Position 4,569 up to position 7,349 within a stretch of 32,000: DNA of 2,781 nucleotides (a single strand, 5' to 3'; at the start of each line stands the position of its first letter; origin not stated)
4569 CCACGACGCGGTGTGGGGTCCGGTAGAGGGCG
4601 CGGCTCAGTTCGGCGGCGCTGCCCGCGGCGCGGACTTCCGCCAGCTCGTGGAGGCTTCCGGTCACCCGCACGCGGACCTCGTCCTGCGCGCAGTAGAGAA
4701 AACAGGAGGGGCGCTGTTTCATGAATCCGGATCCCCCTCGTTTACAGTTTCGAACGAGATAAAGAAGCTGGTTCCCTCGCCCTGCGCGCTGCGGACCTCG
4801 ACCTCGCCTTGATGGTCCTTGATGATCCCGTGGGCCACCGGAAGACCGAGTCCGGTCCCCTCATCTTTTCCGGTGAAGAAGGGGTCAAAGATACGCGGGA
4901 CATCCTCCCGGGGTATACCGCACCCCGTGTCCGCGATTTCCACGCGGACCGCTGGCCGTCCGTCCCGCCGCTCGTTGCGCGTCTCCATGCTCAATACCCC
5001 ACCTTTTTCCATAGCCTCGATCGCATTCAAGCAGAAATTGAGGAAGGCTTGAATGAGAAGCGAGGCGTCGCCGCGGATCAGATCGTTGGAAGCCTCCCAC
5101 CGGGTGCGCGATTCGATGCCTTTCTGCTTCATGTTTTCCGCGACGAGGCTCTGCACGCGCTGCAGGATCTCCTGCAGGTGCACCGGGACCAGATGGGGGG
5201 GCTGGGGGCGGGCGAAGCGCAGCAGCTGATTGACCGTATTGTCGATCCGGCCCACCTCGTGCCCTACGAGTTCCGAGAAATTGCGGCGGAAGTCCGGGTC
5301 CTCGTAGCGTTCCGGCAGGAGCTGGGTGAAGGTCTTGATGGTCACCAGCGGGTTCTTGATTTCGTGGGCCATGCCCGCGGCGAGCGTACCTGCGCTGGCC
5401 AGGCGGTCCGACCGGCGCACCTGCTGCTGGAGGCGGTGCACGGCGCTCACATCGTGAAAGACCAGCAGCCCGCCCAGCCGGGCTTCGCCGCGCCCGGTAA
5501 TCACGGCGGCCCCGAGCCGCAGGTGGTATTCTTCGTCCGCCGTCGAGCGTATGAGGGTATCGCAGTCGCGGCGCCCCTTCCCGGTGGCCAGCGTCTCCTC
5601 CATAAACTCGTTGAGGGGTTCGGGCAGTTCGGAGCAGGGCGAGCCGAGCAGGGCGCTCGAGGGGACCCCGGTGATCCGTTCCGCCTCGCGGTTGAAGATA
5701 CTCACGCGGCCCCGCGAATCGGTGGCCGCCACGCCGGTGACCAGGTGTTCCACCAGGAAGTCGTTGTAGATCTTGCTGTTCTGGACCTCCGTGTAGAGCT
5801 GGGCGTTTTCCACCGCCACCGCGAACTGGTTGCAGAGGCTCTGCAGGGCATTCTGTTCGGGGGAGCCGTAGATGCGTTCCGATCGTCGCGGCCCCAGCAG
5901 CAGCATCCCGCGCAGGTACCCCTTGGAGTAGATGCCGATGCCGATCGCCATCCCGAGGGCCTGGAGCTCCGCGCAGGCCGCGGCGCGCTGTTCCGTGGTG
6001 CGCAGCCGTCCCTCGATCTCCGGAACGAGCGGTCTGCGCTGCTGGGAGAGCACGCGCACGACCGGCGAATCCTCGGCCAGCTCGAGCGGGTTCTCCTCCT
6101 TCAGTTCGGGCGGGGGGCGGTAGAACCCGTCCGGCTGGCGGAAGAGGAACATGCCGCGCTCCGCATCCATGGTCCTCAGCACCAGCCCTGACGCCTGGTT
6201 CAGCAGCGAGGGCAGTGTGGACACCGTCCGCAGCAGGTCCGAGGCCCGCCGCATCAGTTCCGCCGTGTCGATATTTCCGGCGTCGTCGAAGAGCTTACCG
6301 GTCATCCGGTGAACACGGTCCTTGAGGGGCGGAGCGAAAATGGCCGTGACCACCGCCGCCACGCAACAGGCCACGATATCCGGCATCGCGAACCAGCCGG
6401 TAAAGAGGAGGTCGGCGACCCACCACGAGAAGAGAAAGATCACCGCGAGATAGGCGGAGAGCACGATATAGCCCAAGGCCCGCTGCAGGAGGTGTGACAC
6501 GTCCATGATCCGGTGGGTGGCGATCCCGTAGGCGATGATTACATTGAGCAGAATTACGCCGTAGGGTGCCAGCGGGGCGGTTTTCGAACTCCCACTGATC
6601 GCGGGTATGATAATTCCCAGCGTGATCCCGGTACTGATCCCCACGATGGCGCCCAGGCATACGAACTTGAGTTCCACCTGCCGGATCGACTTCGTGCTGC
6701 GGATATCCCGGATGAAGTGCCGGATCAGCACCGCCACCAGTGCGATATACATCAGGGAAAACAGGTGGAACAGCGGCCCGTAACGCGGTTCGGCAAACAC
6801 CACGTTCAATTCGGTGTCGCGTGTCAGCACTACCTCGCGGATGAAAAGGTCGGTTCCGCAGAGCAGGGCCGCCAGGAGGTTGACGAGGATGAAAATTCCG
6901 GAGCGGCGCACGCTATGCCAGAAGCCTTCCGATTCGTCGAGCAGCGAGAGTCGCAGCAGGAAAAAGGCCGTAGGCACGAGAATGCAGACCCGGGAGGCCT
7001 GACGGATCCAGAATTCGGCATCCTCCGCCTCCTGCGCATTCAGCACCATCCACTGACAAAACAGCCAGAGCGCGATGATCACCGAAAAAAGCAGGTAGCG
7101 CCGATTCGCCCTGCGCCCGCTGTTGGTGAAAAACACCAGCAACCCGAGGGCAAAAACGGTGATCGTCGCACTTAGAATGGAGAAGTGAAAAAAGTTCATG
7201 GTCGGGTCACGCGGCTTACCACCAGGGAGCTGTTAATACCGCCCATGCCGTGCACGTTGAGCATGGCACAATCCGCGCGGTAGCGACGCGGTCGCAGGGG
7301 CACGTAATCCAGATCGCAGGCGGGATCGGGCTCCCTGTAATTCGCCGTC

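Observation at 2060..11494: Output-less multi-kinase cluster bracketed by lipid-related genes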

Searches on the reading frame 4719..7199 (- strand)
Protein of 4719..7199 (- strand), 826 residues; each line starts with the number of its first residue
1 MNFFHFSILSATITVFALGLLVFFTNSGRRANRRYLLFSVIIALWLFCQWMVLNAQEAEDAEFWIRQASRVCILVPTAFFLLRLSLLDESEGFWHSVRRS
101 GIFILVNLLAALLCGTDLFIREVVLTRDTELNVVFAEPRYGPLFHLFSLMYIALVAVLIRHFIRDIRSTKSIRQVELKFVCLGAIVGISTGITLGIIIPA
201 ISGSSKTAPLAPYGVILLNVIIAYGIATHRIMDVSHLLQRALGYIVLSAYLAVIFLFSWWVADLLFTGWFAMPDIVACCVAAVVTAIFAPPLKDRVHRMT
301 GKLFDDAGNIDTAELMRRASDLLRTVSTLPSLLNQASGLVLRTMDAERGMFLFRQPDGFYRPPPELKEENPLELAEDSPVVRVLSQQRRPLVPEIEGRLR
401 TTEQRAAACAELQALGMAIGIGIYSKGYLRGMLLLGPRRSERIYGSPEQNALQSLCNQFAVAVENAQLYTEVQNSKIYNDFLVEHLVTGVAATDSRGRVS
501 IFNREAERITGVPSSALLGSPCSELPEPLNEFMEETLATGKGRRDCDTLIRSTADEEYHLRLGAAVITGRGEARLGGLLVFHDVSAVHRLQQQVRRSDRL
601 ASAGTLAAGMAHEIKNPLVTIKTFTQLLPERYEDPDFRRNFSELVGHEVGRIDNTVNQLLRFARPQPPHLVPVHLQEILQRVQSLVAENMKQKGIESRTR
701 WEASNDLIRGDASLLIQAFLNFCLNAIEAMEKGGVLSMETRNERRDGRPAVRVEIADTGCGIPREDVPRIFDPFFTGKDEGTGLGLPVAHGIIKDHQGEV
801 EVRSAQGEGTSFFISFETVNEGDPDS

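Call 3: search_protein_families(library=pfam, proteins=[window:4719-7199:-], max_evalue=0.01)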
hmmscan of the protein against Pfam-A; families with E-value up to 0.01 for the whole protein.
window:4719-7199:- (826 aa): 8 families
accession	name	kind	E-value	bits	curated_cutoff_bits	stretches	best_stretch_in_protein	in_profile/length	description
PF02518.31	HATPase_c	-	1.3e-22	80.8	26.4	1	710-817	1-108/111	Histidine kinase-, DNA gyrase B-, and HSP90-like ATPase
PF00512.31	HisKA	-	1.1e-11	45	26.9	1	604-666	3-64/66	His Kinase A (phospho-acceptor) domain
PF00989.32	PAS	-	1.9e-11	44.4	22.6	1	481-584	5-113/113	PAS fold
PF16927.11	HisKA_7TM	-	2.4e-10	41.1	28.6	1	9-234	3-222/224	N-terminal 7TM region of histidine kinase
PF13426.13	PAS_9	-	4.6e-07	30.5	27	1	489-585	3-102/103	PAS domain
PF08448.16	PAS_4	-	1.2e-05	25.9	23.1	1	483-589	1-110/110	PAS fold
PF01590.32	GAF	-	0.0034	18.3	22.4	0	332-463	5-133/133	GAF domain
PF13185.12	GAF_2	-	0.0037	17.9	28.6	1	328-464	3-136/136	GAF domain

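Call 9: search_protein_families(library=ncbifam, proteins=[window:4719-7199:-], max_evalue=0.001)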
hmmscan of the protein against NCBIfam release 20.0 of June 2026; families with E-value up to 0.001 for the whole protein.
window:4719-7199:- (826 aa): 78 families (the best 25 are shown)
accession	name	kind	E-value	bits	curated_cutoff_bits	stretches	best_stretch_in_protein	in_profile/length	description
NF008468.0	PRK11360.1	equivalog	1.4e-88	297.8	646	1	467-821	258-611/616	two-component system sensor histidine kinase AtoS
NF007688.0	PRK10364.1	equivalog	1.7e-56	191.9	479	1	588-815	225-448/460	two-component system sensor histidine kinase ZraS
NF046044.1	PnpS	equivalog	6.3e-46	157.1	400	1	448-816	28-389/390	two-component system histidine kinase PnpS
NF010411.0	PRK13837.1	equivalog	2.9e-41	141.4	647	1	586-816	433-673/828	two-component system VirA-like sensor kinase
NF033092.0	HK_WalK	equivalog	4.1e-41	141.3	725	1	441-816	224-592/594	cell wall metabolism sensor histidine kinase WalK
NF053867.1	SprKinKinDBac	equivalog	1.7e-37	129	775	1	597-816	280-495/500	sporulation kinase KinD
NF047466.1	hybrid_RR_LvrB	exception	2.3e-36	125.8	500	1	589-816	138-374/377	hybrid histidine kinase/response regulator LvrB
NF052573.1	HisKinEspAMyxo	equivalog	3.9e-36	124.4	1400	1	481-819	258-612/755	serine histidine kinase EspA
NF052574.1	HisKinEspCMyxo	equivalog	5.2e-36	124.1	1200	1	579-814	393-633/785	serine histidine kinase EspC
TIGR02966.1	phoR_proteo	equivalog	1.1e-34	120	334.2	1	483-816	12-333/333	phosphate regulon sensor histidine kinase PhoR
NF046020.1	HisKinCckABruc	equivalog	2.1e-34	118.5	1000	1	554-814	429-703/868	cell cycle histidine kinase CckA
NF008293.1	PRK11073.1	equivalog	3.1e-32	112.2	240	1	480-812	10-341/349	nitrogen regulation protein NR(II)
NF038348.1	T2SS_HK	subfamily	6.2e-31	107.5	450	2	651-815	410-570/574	histidine kinase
NF045911.1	TCSHisKinNblS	equivalog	1.8e-30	105.9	1000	1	465-816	254-618/621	two-component system sensor histidine kinase NblS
NF008312.0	PRK11100.1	equivalog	1.3e-28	100.1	356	1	610-814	263-470/477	two-component system sensor histidine kinase CreC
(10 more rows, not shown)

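Call 40: find_homologous_proteins(query=window:4719-7199:-, max_evalue=1e-40)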
Query window:4719-7199:- (826 aa): 44 proteins with E <= 1e-40 among 8000 candidates.
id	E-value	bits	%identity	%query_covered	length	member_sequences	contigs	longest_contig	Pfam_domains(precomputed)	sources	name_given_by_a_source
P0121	0.0e+0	1858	100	100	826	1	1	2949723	PF13426.14,PF08448.17,PF02518.32,PF00512.32,PF16927.12,PF00989.32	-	-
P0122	2.2e-216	739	45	99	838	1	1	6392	PF08448.17,PF02518.32,PF00512.32,PF16927.12,PF00989.32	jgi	-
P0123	6.8e-194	664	41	99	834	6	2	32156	PF02518.32,PF00512.32,PF16927.12,PF00989.32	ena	-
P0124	8.6e-190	651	40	99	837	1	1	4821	PF08448.17,PF02518.32,PF00512.32,PF00989.32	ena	-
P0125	2.7e-186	639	40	98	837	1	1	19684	PF01590.33,PF02518.32,PF13492.13,PF00512.32,PF00989.32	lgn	-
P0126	7.6e-186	638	42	97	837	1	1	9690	PF13426.14,PF08448.17,PF02518.32,PF00512.32,PF00989.32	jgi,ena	-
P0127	7.1e-184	631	40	98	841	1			PF13426.14,PF01590.33,PF08448.17,PF02518.32,PF00512.32,PF00989.32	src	-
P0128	3.4e-183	629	40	98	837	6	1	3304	PF13426.14,PF01590.33,PF08448.17,PF02518.32,PF00512.32,PF00989.32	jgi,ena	-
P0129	4.4e-183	628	40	97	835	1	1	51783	PF02518.32,PF00512.32,PF16927.12,PF00989.32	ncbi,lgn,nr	ncbi:MAG: PAS domain-containing protein [Verrucomicrobia bacterium]|nr:PAS domain-containing protein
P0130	1.7e-182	626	40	98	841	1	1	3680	PF01590.33,PF02518.32,PF00512.32,PF00989.32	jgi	jgi:PAS domain S-box-containing protein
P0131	1.2e-181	624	40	99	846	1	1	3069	PF13426.14,PF08448.17,PF02518.32,PF00512.32,PF00989.32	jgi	jgi:PAS domain S-box-containing protein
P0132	2.8e-181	622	40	99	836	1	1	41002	PF13596.13,PF13426.14,PF01590.33,PF08448.17,PF02518.32,PF00512.32,PF00989.32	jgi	jgi:PAS domain S-box-containing protein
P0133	5.6e-181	621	41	97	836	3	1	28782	PF13596.13,PF01590.33,PF08448.17,PF02518.32,PF00512.32,PF16927.12,PF00989.32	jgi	jgi:PAS domain S-box-containing protein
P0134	6.1e-181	621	40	98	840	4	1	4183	PF13426.14,PF08448.17,PF02518.32,PF00512.32,PF00989.32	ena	-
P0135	1.0e-179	617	38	96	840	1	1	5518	PF13596.13,PF13426.14,PF02518.32,PF00512.32,PF00989.32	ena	-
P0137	1.9e-176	606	41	100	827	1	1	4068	PF08448.17,PF02518.32,PF00512.32,PF16927.12,PF00989.32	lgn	-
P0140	6.7e-174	598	39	99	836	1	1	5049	PF02518.32,PF00512.32,PF16927.12,PF00989.32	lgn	-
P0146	2.5e-166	573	39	97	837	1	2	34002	PF02518.32,PF00512.32,PF16927.12,PF00989.32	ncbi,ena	-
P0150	4.4e-161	556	36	100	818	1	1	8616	PF02518.32,PF00512.32,PF16927.12,PF00989.32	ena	-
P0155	1.7e-126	441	35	98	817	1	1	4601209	PF02518.32,PF00512.32,PF16927.12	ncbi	-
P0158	2.3e-121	424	34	97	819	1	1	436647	PF02518.32,PF00512.32,PF16927.12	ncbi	-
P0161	2.4e-89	318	35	62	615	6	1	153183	PF01590.33,PF13492.13,PF16927.12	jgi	jgi:GAF domain-containing protein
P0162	5.6e-70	254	33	58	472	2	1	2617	PF16927.12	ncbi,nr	ncbi:MAG TPA: histidine kinase N-terminal 7TM domain-containing protein, partial [Kiritimatiellia ba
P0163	1.5e-49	187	28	80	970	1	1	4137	PF13426.14,PF13188.14,PF17820.8,PF13492.13,PF00512.32,PF12860.14,PF01590.33,PF13180.13,PF08448.17,PF02518.32,PF16927.12,PF00989.32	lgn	-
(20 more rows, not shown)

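Call 41: find_encoding_contigs(protein=P0155, flank=10000, max_places=2)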
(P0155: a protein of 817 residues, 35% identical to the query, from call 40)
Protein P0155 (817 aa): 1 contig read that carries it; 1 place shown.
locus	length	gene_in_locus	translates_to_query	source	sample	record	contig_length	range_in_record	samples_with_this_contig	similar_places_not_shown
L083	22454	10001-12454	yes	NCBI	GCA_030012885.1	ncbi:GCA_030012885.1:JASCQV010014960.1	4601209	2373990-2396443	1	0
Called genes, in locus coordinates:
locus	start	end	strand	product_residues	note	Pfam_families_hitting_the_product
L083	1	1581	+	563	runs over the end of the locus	PF05157:MshEN, PF00437:T2SSE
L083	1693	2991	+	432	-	PF28597:T2SSF_N, PF00482:T2SSF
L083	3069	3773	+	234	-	PF07963:N_methyl (weak)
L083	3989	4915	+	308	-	PF00248:Aldo_ket_red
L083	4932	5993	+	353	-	PF01212:Beta_elim_lyase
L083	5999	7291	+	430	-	PF00501:AMP-binding (weak)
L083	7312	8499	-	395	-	PF00072:Response_reg, PF02518:HATPase_c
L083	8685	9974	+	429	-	PF00109:ketoacyl-synt, PF00108:Thiolase_N (weak), PF02801:Ketoacyl-synt_C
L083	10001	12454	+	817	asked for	PF16927:HisKA_7TM (weak), PF00512:HisKA, PF02518:HATPase_c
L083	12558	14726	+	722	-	PF00512:HisKA, PF02518:HATPase_c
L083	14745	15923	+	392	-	PF03576:Peptidase_S58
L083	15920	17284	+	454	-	PF03600:CitMHS (weak), PF03606:DcuC, PF03553:Na_H_antiporter (weak)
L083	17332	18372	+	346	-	-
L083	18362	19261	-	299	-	PF00069:Pkinase, PF01636:APH (faint), PF07714:PK_Tyr_Ser-Thr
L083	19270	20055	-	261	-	PF24827:AstE_AspA_cat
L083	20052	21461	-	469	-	PF01225:Mur_ligase, PF08245:Mur_ligase_M, PF02875:Mur_ligase_C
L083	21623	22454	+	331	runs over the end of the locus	-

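Call 42: find_encoding_contigs(protein=P0122, flank=10000, max_places=2)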
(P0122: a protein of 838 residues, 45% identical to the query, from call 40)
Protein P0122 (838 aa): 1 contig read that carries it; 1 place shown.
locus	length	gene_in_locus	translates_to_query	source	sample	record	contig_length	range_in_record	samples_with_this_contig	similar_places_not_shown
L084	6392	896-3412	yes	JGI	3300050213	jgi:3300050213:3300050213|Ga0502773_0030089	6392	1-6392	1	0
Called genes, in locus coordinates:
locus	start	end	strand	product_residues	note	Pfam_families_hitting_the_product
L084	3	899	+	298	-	?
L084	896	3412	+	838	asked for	PF16927:HisKA_7TM, PF00989:PAS, PF08448:PAS_4 (faint), PF00512:HisKA, PF02518:HATPase_c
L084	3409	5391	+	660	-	PF00989:PAS (weak), PF08448:PAS_4, PF13188:PAS_8 (weak), PF00512:HisKA, PF02518:HATPase_c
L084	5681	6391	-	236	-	?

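Call 69: predict_structure(alignment_id=A2)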
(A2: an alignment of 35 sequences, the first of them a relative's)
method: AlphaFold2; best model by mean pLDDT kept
length: 826 residues; sequences in the alignment: 35
mean_pLDDT: 80.9   pTM: 0.50
mean pLDDT of the five models: 80.9, 78.1, 76.3, 76.0, 74.3
residues with pLDDT >= 90: 175; 70-90: 521; 50-70: 109; < 50: 21
segments of 3 or more residues with pLDDT < 50: 230-234, 597-600, 823-826
pLDDT, mean of each block of 10 residues (from residue 1): 79 86 78 89 92 91 92 90 85 84 90 90 83 81 88 89 86 78 84 80 77 76 61 54 78 91 85 86 89 77 58 76 72 84 87 87 60 85 90 75 85 91 90 89 77 86 74 59 60 89 86 88 88 87 82 77 83 84 72 52 53 72 78 83 82 70 65 92 87 91 91 90 88 92 87 93 83 60 71 89 89 91 45
secondary structure, 60 per line:
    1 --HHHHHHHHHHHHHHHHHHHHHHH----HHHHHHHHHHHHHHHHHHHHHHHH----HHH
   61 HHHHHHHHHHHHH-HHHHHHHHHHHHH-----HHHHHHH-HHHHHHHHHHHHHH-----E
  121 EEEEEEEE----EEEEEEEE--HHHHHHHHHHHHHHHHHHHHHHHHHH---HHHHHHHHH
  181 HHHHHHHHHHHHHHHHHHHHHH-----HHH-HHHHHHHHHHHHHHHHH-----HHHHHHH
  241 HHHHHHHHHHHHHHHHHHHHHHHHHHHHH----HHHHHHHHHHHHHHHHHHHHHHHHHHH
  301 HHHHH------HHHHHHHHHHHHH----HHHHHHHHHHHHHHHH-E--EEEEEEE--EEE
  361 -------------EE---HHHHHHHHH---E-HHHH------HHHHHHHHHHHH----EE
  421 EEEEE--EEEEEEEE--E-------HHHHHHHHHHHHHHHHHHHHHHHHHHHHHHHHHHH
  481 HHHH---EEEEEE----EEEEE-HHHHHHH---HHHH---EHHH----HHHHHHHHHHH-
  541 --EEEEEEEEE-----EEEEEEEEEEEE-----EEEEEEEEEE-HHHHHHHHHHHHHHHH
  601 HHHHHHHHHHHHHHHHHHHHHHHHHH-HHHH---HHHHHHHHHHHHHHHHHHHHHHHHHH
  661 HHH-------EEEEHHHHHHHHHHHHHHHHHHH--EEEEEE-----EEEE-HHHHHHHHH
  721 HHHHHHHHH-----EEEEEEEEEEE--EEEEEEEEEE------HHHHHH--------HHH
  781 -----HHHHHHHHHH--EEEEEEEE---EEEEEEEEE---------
elements in order (helices of 4 or more, strands of 3 or more residues): H3-25 H30-53 H58-73 H75-87 H93-99 H101-114 E120-128 E133-140 H143-168 H172-202 H212-228 H234-269 H274-305 H312-324 H329-344 E349-355 E358-360 H379-387 H393-396 H403-414 E419-425 E428-435 H446-484 E488-493 E498-502 H504-510 H514-517 H529-539 E543-551 E557-568 E574-583 H585-626 H628-631 H635-663 E671-674 H675-693 E696-701 E707-710 H712-729 E735-745 E748-757 H764-769 H786-795 E798-805 E809-817

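Call 71: fold_search(model_id=the predicted structure, library=pdb)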
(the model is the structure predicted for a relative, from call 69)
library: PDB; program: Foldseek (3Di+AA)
matches with E <= 10: 1419; with E <= 0.001: 600
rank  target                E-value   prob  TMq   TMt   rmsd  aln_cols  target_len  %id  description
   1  9a5d_A                1.4e-23  1.00  0.23  0.29  58.7       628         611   16  Integrative model of WALK-YYCH by crosslinking MS and deep learning (released 2024-09-18)
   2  8a7f_A                1.9e-18  1.00  0.18  0.39  20.7       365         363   21  Crystal structure of a chimeric LOV-Histidine kinase SB2F1-I66R mutant (asymmetrical variant, trigonal form with long  (released 2024-01-10)
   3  8a7h_A                2.6e-18  1.00  0.18  0.40  20.8       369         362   21  Crystal structure of a chimeric LOV-Histidine kinase SB2F1-I66R mutant (light state; asymmetrical variant, trigonal fo (released 2024-01-10)
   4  4i5s_B                4.6e-18  1.00  0.21  0.39  29.0       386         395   22  Structure and function of sensor histidine kinase (released 2013-03-27)
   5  8a7f_B                5.1e-18  1.00  0.18  0.39  20.6       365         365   21  Crystal structure of a chimeric LOV-Histidine kinase SB2F1-I66R mutant (asymmetrical variant, trigonal form with long  (released 2024-01-10)
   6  8a6x_B                7.6e-18  1.00  0.19  0.40  20.8       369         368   20  Crystal structure of a chimeric LOV-Histidine kinase SB2F1 (asymmetrical variant, trigonal form with long c axis) (released 2024-01-10)
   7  8a52_A                8.8e-18  1.00  0.18  0.40  20.3       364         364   20  Crystal structure of a chimeric LOV-Histidine kinase SB2F1 (asymmetrical variant, trigonal form with long c-axis) (released 2023-12-27)
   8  8isi_A                9.2e-18  1.00  0.18  0.17  33.5       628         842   15  Photochromobilin-free form of Arabidopsis thaliana phytochrome A - apo-AtphyA (released 2023-08-09)
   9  4gcz_A                9.7e-18  1.00  0.21  0.44  15.7       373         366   19  Structure of a blue-light photoreceptor (released 2013-06-19)
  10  4i5s_A                1.2e-17  1.00  0.19  0.38  24.7       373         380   24  Structure and function of sensor histidine kinase (released 2013-03-27)
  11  8a3u                  1.4e-17  1.00  0.18  0.40  20.7       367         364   21  Crystal structure of a chimeric LOV-Histidine kinase SB2F1 (symmetrical variant, trigonal form with short c-axis) (released 2023-12-20)
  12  8isk_A                1.7e-17  1.00  0.18  0.18  32.8       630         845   12  Pr conformer of Zea mays phytochrome A1 - ZmphyA1-Pr (released 2023-08-09)
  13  8isk_B                3.7e-17  1.00  0.17  0.17  31.5       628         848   14  Pr conformer of Zea mays phytochrome A1 - ZmphyA1-Pr (released 2023-08-09)
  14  3a0r_A                4.5e-17  1.00  0.22  0.47  14.0       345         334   22  Crystal structure of histidine kinase ThkA (TM1359) in complex with response regulator protein TrrA (TM1360) (released 2009-10-20)
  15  8isj_A                6.6e-17  1.00  0.17  0.17  33.4       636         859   14  Pr conformer of Arabidopsis thaliana phytochrome A - AtphyA-Pr (released 2023-08-09)
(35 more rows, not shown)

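Call 80: search_protein_families(library=pfam, proteins=[L084:5681-6391:-, L083:5999-7291:+], max_evalue=0.001)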
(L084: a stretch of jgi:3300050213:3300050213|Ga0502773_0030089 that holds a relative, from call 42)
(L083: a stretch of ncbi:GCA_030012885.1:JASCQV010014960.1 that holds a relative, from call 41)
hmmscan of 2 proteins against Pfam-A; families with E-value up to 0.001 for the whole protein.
L084:5681-6391:- (236 aa): 3 families
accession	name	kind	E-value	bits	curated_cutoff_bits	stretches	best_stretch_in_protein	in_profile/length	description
PF00924.24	MS_channel_2nd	-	1.5e-20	73.5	20.2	1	54-120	2-68/68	Mechanosensitive ion channel, beta-domain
PF21082.3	MS_channel_3rd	-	3.2e-11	43.9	21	1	129-214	4-88/88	Mechanosensitive ion channel MscS, C-terminal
PF21088.3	MS_channel_1st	-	5.5e-05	23.5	23.1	1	11-52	2-42/42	Mechanosensitive ion channel, transmembrane helices 2/3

L083:5999-7291:+ (430 aa): 1 family
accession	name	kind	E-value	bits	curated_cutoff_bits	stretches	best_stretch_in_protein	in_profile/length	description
PF00501.34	AMP-binding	-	1.3e-06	28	29.9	1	73-272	170-374/384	AMP-binding enzyme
